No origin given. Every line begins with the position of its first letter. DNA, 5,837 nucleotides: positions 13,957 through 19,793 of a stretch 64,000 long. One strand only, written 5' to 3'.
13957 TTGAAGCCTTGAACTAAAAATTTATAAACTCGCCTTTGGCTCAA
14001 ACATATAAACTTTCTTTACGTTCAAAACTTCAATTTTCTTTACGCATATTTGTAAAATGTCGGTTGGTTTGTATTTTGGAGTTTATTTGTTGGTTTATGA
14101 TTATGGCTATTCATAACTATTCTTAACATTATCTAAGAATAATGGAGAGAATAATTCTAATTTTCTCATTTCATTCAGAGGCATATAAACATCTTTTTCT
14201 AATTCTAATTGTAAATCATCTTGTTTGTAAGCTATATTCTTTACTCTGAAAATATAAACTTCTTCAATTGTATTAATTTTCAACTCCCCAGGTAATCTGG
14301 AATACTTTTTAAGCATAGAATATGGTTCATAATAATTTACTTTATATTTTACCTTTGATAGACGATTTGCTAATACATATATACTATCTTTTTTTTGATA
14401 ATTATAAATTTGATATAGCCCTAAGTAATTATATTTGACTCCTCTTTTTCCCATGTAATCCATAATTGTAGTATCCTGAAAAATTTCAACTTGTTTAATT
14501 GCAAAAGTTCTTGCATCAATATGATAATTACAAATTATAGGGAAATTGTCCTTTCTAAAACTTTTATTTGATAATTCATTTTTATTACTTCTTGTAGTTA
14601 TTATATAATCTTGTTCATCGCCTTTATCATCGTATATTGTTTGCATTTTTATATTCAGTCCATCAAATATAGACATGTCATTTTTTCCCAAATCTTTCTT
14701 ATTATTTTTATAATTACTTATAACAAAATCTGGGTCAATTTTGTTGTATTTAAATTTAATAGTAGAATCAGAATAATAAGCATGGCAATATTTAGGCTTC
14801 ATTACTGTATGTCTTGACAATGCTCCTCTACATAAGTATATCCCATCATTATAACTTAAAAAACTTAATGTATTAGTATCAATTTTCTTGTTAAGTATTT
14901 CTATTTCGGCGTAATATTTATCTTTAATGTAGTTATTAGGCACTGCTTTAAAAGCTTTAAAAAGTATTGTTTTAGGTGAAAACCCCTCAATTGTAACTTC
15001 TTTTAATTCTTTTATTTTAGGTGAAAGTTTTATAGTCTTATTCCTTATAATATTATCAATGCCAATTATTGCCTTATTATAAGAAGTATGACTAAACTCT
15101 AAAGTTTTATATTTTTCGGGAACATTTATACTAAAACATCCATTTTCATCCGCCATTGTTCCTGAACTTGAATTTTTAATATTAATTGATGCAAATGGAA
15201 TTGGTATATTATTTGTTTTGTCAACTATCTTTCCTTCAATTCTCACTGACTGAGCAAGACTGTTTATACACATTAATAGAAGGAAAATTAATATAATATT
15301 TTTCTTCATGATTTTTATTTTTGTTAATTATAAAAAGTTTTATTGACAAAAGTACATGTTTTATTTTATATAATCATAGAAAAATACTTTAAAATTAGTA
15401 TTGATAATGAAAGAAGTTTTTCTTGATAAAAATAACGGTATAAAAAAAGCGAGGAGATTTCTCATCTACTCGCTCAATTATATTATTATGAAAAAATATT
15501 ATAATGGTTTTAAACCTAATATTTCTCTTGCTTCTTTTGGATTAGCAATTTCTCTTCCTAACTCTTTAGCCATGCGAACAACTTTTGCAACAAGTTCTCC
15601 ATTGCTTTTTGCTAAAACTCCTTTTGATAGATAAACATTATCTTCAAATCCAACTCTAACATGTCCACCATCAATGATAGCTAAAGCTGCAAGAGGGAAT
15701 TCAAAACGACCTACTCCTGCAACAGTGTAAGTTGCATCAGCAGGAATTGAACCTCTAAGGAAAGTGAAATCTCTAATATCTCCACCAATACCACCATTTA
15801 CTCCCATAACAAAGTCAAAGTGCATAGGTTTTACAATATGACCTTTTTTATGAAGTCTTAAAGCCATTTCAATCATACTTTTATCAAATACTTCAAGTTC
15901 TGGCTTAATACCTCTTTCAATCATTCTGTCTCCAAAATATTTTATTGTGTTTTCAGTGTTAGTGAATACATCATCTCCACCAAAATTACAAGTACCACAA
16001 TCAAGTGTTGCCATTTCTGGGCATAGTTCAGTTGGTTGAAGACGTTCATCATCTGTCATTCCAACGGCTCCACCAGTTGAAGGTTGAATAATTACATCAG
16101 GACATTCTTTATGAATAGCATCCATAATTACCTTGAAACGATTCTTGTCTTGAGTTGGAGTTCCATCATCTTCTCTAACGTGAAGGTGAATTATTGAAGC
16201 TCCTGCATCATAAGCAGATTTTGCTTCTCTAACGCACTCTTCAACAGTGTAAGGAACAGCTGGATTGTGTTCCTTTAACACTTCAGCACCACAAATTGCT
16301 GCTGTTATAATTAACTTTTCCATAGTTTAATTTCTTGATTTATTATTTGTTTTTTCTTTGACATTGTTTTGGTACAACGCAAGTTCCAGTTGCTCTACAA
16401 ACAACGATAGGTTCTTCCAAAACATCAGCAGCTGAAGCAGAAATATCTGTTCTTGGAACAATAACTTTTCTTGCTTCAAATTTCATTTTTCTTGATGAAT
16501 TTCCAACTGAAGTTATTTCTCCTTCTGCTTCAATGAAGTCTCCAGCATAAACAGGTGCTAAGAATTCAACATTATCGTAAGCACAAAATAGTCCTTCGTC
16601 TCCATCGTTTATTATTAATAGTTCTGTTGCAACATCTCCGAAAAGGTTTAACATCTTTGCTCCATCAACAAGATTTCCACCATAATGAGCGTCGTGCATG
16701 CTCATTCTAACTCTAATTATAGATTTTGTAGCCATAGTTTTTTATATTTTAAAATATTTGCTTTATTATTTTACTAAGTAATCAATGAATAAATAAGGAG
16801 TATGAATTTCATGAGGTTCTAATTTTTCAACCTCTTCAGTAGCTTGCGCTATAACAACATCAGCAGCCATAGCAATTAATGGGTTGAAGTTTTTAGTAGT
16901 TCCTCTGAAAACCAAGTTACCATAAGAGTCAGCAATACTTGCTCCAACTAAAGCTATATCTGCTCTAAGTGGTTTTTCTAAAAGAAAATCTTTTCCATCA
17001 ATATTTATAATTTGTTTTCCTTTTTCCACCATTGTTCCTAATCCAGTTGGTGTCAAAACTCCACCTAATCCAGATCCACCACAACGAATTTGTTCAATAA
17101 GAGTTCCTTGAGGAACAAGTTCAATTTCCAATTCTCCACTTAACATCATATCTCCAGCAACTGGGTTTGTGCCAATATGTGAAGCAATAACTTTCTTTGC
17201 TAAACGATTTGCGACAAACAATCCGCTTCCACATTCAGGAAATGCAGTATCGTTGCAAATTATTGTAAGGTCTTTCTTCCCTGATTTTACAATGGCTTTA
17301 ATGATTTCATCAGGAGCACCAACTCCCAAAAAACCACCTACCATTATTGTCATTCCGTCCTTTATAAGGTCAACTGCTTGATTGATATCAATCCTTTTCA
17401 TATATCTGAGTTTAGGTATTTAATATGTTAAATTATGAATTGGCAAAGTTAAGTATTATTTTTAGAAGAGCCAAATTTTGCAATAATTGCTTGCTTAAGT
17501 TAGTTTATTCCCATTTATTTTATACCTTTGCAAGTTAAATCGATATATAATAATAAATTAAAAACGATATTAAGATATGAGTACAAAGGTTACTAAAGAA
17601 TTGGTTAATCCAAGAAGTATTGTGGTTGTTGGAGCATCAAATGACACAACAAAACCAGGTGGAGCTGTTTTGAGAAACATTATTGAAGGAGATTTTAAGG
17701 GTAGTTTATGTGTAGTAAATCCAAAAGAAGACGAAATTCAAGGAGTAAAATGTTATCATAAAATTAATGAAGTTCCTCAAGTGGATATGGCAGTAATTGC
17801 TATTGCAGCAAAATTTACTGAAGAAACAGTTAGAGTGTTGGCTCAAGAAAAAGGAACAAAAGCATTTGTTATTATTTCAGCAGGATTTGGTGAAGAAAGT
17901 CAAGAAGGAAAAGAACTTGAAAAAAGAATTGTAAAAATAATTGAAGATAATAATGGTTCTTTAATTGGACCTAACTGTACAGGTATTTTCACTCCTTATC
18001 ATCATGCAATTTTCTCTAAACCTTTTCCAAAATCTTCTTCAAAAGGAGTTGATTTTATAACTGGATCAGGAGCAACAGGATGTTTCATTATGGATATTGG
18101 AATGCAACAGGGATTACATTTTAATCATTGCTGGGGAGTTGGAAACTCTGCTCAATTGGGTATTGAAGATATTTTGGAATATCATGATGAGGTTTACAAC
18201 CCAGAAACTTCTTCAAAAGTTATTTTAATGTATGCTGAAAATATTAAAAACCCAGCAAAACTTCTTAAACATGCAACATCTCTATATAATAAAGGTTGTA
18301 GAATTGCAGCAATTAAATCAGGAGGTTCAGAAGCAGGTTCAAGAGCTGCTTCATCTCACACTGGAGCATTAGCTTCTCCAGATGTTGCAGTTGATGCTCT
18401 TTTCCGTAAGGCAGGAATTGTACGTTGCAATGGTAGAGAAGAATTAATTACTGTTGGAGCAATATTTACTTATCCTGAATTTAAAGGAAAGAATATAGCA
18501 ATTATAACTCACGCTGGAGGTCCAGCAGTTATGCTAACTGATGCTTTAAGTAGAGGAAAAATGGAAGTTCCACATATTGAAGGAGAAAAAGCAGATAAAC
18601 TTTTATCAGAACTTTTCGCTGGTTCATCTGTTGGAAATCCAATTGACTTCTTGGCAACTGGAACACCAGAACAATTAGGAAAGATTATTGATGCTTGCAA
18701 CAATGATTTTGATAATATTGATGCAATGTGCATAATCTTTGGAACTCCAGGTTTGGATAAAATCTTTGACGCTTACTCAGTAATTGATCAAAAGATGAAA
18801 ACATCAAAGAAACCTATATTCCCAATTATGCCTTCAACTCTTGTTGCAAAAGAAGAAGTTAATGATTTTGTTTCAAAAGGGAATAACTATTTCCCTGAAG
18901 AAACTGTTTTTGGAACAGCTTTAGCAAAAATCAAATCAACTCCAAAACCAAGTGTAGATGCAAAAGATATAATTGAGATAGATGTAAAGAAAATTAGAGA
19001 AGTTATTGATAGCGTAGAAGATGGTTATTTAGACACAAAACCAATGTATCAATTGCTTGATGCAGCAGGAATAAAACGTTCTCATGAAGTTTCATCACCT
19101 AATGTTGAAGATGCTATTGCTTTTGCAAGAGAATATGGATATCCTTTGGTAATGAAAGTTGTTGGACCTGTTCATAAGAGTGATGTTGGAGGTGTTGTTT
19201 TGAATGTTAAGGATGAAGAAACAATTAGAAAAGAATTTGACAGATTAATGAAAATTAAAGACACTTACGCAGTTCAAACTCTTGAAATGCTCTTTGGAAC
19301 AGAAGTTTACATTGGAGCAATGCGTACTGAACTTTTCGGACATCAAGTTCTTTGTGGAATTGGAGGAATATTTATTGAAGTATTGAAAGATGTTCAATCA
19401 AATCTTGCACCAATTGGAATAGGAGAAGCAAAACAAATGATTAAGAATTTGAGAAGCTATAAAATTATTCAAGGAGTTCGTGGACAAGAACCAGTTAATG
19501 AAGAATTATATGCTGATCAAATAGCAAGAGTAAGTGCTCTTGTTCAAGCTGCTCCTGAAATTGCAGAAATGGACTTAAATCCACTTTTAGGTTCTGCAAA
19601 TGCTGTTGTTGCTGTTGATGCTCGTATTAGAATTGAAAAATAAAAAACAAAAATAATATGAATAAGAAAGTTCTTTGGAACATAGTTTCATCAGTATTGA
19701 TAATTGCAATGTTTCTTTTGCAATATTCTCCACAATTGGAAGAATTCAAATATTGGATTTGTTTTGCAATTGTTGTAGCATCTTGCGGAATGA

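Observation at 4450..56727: Dispersed family of intergenic arrays of locus-specific short palindromes phased at about 22 bp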

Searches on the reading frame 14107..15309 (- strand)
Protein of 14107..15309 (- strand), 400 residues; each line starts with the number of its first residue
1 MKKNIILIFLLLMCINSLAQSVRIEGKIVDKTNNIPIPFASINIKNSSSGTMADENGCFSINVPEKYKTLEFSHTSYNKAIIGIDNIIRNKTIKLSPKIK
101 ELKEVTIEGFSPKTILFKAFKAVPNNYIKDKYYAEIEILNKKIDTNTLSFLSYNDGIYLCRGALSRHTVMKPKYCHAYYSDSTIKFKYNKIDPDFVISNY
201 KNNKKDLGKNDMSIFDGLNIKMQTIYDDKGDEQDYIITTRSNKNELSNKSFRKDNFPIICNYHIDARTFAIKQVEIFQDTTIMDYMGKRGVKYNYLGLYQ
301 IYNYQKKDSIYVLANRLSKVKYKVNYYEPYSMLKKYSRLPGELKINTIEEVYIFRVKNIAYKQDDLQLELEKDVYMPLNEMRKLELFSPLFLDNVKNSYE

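Call 14: search_protein_families(library=pfam, proteins=[window:14107-15309:-])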
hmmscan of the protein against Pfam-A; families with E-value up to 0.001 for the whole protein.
window:14107-15309:- (400 aa): 2 families
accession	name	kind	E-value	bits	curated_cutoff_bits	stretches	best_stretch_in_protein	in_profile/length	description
PF13715.12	CarbopepD_reg_2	-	1.5e-15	57.4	32.2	1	24-107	1-88/88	CarboxypepD_reg-like domain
PF13620.12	CarboxypepD_reg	-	1.3e-07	32.3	32.3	1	24-80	2-62/82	Carboxypeptidase regulatory-like domain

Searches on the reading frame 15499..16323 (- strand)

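Call 39: search_protein_families(library=pfam, max_evalue=0.0001, proteins=[window:15499-16323:-])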
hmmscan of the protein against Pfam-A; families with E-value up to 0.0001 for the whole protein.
window:15499-16323:- (274 aa): 1 family
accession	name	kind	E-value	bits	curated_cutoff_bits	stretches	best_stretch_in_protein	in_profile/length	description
PF05853.18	BKACE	-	1.1e-105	353.4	24.8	1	3-271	1-274/274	beta-keto acid cleavage enzyme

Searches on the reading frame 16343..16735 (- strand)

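Call 39: search_protein_families(library=pfam, max_evalue=0.0001, proteins=[window:16343-16735:-])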
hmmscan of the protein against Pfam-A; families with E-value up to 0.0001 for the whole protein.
window:16343-16735:- (130 aa): 1 family
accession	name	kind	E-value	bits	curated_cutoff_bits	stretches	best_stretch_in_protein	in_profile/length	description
PF03061.28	4HBT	-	1.9e-05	25.3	20.6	1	25-89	6-71/79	Thioesterase superfamily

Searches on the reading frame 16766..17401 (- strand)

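Call 39: search_protein_families(library=pfam, max_evalue=0.0001, proteins=[window:16766-17401:-])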
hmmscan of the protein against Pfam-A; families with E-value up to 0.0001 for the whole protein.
window:16766-17401:- (211 aa): 1 family
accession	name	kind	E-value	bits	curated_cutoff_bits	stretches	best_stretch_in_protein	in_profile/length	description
PF01144.29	CoA_trans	-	1.6e-61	207.9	23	1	5-211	3-216/217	Coenzyme A transferase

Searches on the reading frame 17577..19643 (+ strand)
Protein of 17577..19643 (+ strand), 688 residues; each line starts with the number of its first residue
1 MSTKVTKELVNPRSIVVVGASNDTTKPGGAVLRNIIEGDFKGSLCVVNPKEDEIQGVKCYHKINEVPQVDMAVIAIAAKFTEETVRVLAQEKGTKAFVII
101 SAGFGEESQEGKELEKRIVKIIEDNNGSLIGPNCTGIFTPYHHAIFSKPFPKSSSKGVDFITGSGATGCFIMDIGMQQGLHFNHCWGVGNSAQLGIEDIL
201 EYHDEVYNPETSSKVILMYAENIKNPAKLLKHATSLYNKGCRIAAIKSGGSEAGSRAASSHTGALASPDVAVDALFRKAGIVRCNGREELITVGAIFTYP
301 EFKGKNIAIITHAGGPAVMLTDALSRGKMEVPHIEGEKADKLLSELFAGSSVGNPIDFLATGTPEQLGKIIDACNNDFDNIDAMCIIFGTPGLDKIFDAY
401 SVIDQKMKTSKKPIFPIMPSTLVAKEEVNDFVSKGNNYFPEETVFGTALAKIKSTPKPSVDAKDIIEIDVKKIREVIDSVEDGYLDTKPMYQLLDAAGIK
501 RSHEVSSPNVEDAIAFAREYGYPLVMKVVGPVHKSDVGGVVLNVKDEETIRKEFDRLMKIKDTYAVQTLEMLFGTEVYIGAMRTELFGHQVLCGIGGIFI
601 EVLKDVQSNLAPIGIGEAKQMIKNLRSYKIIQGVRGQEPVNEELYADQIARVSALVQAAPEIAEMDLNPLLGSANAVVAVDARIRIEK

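Call 39: search_protein_families(library=pfam, max_evalue=0.0001, proteins=[window:17577-19643:+])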
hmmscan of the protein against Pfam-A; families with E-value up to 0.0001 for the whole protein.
window:17577-19643:+ (688 aa): 4 families
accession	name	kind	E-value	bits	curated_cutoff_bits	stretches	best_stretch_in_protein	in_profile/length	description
PF13549.11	ATP-grasp_5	-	3.5e-51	174.1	27.6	1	482-686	7-221/221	ATP-grasp domain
PF13607.11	Succ_CoA_lig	-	3.1e-33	114.9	27.4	1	157-296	3-137/138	Succinyl-CoA ligase like flavodoxin domain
PF13380.12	CoA_binding_2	-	3.3e-21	76.3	22.8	1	13-138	1-114/116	CoA binding domain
PF02629.25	CoA_binding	-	1.3e-07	32.8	22.3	1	12-103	3-97/97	CoA binding domain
